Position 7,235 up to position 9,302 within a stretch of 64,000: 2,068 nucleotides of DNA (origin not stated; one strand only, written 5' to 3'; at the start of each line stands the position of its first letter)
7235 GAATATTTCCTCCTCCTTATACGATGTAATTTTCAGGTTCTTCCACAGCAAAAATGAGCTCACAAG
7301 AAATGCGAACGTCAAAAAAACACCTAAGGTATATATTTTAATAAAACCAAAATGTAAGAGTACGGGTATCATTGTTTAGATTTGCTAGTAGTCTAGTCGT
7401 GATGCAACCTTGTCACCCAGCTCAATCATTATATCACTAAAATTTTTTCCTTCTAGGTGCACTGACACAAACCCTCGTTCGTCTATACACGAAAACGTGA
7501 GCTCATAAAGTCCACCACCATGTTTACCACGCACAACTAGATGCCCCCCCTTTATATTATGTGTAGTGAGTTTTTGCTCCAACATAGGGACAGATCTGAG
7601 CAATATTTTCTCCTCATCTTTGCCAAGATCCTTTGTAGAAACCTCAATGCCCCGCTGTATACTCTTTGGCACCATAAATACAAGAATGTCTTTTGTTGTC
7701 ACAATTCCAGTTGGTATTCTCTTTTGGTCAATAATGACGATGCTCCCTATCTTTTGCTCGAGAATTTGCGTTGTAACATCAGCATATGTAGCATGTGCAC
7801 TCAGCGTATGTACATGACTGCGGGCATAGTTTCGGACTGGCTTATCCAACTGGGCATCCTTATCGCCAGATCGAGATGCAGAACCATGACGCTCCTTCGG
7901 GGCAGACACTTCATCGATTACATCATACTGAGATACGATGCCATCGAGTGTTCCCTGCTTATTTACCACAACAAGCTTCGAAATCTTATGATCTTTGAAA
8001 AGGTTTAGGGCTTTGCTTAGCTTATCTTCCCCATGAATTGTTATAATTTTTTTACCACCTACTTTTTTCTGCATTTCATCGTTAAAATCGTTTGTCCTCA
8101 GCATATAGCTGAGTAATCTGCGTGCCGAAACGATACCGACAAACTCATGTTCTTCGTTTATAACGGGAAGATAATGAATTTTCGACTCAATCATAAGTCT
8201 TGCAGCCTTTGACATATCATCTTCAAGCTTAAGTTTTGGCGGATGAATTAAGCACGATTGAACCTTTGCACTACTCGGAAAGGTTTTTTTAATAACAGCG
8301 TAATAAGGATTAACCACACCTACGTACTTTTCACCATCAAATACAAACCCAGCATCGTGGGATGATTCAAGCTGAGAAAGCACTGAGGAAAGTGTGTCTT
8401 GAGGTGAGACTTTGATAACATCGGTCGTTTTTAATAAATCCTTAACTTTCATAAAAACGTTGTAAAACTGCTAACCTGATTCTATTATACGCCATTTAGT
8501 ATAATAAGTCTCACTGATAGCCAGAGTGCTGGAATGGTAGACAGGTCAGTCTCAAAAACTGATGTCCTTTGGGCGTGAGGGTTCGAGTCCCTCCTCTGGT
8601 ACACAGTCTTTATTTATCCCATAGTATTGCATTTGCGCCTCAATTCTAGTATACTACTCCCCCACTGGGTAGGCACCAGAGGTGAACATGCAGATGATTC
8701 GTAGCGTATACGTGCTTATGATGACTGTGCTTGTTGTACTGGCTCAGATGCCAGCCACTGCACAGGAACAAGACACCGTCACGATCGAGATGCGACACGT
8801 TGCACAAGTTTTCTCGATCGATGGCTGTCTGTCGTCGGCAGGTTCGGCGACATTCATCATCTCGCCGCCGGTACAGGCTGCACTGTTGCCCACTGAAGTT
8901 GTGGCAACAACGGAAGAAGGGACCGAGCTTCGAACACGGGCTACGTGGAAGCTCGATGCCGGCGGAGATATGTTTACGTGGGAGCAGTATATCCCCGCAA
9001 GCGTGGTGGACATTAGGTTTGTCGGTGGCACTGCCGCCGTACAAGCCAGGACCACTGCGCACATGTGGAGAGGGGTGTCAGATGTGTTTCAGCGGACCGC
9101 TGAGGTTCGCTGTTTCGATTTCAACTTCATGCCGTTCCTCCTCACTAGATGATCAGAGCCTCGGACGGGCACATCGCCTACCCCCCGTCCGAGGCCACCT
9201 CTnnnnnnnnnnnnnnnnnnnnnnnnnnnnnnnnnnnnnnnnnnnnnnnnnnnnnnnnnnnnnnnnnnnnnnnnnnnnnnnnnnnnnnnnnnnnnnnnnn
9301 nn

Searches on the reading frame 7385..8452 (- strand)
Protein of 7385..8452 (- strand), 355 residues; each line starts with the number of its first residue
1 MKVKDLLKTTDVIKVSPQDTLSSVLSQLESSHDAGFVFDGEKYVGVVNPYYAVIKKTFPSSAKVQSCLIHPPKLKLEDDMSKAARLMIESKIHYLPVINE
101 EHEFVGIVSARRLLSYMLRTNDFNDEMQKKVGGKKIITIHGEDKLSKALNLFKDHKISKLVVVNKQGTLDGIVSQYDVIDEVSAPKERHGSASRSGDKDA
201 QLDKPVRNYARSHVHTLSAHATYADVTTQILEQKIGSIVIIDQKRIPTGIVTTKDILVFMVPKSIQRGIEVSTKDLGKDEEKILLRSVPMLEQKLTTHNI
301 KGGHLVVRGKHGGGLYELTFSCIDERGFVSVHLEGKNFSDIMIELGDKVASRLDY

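Call 4: search_protein_families(library=pfam, proteins=[window:7385-8452:-], max_evalue=1)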
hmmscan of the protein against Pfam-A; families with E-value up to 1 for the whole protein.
window:7385-8452:- (355 aa): 2 families
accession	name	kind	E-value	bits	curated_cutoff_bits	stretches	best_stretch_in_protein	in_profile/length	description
PF00571.33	CBS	-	4e-34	117.1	24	4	71-118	9-56/57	CBS domain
PF01577.22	Peptidase_S30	-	0.19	11.8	20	1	295-317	207-230/245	Potyvirus P1 protease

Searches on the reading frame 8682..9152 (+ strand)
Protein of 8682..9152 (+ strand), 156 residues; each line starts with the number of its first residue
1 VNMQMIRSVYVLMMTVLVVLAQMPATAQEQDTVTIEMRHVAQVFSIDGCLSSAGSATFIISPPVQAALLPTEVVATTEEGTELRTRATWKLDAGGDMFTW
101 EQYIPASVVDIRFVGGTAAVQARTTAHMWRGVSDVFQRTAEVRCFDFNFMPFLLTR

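Call 4: search_protein_families(library=pfam, proteins=[window:8682-9152:+], max_evalue=1)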
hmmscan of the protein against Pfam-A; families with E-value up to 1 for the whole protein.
window:8682-9152:+ (156 aa): 0 families

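Call 5: search_protein_families(library=ncbifam, proteins=[window:8682-9152:+], max_evalue=1)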
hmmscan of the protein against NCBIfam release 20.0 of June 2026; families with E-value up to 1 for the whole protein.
window:8682-9152:+ (156 aa): 0 families

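Call 30: search_protein_families(library=padloc, proteins=[window:8682-9152:+], max_evalue=1)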
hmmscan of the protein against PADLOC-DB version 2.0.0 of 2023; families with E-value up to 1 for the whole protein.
window:8682-9152:+ (156 aa): 0 families

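Call 31: search_protein_families(library=phrogs, proteins=[window:8682-9152:+], max_evalue=0.1)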
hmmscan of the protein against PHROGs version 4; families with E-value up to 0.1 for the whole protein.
window:8682-9152:+ (156 aa): 0 families
